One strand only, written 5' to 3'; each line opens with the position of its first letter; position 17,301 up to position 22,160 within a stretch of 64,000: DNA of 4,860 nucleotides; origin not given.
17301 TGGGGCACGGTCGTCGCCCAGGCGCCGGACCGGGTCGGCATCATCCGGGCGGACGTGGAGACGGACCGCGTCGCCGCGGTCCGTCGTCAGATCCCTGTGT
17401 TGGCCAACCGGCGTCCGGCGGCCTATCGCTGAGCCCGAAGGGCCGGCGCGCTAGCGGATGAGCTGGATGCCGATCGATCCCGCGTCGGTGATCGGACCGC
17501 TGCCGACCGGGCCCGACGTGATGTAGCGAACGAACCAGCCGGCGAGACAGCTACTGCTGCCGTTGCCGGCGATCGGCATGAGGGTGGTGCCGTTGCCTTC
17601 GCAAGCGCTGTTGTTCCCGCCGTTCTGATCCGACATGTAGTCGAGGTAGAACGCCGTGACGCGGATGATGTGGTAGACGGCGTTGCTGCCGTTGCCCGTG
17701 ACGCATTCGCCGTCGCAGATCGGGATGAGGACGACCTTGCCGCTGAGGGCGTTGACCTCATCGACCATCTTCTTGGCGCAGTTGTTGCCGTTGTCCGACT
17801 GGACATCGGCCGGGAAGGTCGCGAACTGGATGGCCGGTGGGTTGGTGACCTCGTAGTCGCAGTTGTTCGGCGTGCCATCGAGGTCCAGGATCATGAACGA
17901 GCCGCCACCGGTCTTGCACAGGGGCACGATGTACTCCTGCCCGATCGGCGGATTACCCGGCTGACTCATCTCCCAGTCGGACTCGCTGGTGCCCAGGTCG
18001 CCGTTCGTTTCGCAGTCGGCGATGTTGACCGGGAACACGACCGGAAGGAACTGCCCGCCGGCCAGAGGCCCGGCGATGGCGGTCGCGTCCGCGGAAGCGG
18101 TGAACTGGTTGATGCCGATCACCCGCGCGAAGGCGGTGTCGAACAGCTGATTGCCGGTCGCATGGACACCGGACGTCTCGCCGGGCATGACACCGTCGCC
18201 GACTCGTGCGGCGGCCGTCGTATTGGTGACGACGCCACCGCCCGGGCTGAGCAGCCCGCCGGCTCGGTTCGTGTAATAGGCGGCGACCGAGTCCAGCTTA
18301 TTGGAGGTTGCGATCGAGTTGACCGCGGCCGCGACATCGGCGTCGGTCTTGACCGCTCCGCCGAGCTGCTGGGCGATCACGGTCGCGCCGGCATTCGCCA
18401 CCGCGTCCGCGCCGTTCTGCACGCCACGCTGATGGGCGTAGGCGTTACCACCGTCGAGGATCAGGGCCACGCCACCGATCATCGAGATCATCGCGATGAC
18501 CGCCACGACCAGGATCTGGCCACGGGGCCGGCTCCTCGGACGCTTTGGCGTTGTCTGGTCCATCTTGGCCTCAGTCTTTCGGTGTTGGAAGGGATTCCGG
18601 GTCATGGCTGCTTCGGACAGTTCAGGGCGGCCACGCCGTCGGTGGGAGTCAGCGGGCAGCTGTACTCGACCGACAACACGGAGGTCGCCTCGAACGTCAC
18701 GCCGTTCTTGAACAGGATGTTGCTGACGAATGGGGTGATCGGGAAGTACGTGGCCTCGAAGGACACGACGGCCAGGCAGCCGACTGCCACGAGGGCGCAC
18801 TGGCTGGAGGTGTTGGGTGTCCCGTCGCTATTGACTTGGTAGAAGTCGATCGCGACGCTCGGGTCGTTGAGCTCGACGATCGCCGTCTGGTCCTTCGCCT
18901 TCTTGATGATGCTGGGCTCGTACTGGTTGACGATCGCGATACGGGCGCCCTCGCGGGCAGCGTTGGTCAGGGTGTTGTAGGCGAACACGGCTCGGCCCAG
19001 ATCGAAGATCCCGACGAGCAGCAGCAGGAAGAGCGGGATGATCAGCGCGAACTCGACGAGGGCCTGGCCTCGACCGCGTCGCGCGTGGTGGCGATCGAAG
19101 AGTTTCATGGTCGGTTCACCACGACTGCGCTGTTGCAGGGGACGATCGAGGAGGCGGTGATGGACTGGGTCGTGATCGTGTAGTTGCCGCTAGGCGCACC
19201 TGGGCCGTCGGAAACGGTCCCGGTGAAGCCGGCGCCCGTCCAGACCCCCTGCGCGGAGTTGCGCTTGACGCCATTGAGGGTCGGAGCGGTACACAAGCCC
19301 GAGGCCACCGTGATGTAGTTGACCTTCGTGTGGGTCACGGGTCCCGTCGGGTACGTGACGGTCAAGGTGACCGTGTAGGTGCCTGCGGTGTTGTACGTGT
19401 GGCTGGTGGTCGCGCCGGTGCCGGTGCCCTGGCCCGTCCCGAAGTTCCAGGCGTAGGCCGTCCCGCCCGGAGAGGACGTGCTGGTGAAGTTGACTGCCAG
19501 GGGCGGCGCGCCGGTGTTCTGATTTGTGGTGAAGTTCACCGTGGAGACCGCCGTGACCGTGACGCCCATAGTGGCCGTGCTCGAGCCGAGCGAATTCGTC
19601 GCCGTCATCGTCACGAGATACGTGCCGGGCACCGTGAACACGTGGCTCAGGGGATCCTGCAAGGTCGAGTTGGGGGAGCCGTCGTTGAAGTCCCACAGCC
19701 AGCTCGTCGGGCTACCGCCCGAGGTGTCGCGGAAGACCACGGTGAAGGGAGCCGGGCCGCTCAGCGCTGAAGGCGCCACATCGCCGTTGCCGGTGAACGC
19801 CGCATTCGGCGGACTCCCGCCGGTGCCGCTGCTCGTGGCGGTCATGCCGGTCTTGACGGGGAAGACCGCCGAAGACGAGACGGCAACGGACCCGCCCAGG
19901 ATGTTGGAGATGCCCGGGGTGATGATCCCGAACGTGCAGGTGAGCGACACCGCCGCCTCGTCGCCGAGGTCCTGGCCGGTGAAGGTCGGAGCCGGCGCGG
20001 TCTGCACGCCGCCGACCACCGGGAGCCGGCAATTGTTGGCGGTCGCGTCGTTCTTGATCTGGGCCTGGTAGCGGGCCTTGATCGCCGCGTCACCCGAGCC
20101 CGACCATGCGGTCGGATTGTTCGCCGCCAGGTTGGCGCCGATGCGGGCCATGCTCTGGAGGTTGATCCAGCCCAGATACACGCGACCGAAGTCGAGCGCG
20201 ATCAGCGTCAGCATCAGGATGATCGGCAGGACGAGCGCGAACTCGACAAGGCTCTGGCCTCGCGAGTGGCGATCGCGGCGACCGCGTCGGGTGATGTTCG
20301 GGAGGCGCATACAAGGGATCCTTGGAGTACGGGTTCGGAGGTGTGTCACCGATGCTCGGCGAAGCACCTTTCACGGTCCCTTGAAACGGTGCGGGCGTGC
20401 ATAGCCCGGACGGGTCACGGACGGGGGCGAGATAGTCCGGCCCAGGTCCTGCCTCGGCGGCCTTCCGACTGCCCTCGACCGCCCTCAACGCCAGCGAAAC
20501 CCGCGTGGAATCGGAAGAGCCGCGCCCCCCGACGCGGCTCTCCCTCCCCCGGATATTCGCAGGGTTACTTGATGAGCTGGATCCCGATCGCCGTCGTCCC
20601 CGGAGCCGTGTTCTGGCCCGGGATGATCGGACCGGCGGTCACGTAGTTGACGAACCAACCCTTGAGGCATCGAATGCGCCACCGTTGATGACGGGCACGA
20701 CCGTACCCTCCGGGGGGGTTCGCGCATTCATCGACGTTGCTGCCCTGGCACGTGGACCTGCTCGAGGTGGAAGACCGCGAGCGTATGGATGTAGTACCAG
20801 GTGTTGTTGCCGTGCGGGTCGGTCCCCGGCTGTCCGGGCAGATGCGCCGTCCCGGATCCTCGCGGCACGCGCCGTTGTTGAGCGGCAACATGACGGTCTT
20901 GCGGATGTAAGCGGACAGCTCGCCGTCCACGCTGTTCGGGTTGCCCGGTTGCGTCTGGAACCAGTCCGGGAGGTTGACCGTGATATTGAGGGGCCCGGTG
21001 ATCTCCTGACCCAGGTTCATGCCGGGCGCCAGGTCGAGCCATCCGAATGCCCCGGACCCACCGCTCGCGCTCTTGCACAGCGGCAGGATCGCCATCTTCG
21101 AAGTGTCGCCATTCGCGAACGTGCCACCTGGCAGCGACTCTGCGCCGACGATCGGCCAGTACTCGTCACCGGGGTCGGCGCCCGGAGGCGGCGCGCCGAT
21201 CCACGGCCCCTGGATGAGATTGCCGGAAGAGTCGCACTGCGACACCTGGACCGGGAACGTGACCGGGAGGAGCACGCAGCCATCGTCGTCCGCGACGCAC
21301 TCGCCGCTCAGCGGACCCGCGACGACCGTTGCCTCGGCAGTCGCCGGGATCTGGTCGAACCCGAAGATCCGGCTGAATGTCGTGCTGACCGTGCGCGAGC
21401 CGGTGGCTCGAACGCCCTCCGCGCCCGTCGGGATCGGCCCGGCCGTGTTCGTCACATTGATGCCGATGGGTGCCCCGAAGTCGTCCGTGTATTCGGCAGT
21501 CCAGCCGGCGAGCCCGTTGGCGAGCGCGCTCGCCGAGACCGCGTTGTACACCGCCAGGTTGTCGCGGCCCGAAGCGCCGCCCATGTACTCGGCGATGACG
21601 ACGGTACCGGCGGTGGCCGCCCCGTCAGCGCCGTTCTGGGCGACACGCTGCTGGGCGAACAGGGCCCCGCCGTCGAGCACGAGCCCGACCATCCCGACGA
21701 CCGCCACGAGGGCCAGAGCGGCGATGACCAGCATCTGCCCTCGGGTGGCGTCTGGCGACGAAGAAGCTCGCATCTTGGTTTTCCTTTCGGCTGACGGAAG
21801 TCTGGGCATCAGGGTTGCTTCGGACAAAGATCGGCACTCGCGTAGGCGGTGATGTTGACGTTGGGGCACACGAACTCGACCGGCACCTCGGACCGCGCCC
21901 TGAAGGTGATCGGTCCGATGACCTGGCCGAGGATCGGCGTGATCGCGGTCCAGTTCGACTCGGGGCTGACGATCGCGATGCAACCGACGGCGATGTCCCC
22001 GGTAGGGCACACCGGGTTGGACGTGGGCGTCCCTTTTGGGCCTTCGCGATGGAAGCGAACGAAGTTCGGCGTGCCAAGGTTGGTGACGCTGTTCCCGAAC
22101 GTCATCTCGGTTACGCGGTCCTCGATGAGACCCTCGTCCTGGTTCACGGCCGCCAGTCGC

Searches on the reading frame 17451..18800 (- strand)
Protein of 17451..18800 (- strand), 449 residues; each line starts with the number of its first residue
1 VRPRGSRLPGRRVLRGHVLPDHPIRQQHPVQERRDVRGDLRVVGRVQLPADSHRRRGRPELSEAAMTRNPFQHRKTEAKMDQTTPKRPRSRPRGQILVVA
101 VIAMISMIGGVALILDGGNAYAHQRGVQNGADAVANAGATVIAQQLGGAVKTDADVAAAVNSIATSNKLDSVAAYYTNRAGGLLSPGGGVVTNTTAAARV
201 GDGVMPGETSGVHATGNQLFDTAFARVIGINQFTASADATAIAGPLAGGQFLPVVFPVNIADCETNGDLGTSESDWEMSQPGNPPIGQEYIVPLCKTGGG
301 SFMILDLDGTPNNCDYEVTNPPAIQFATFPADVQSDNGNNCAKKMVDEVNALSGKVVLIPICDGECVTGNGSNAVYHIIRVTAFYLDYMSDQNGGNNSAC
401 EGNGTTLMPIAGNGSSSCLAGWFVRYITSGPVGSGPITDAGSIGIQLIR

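Call 9: search_protein_families(library=pfam, proteins=[window:17451-18800:-], max_evalue=0.001)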
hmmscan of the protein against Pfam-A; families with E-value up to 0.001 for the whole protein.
window:17451-18800:- (449 aa): 1 family
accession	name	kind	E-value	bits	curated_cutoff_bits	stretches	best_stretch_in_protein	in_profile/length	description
PF13400.11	Tad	-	1.7e-05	25.5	22.3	1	94-140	1-46/47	Putative Flp pilus-assembly TadE/G-like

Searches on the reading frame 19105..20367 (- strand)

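Call 9: search_protein_families(library=pfam, proteins=[window:19105-20367:-], max_evalue=0.001)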
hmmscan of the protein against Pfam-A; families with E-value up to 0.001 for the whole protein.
window:19105-20367:- (420 aa): 4 families
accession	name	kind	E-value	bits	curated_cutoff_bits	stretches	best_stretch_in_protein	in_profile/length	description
PF18911.6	PKD_4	-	1.3e-27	96.1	27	2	203-272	17-84/85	PKD domain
PF00801.26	PKD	-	3.9e-25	88.1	23.5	2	202-271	13-80/80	PKD domain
PF07811.17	TadE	-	6.7e-12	45.8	22.9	1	37-78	1-42/43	TadE-like protein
PF18981.6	InlK_D3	-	8.7e-05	23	25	0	243-272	44-74/75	Internalin K domain (D3/D4)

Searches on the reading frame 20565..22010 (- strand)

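Call 9: search_protein_families(library=pfam, proteins=[window:20565-22010:-], max_evalue=0.001)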
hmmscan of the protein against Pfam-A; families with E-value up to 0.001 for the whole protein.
window:20565-22010:- (481 aa): 1 family
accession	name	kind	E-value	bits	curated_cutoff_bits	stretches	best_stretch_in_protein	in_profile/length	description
PF13400.11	Tad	-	1e-07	32.6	22.3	1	91-135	1-44/47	Putative Flp pilus-assembly TadE/G-like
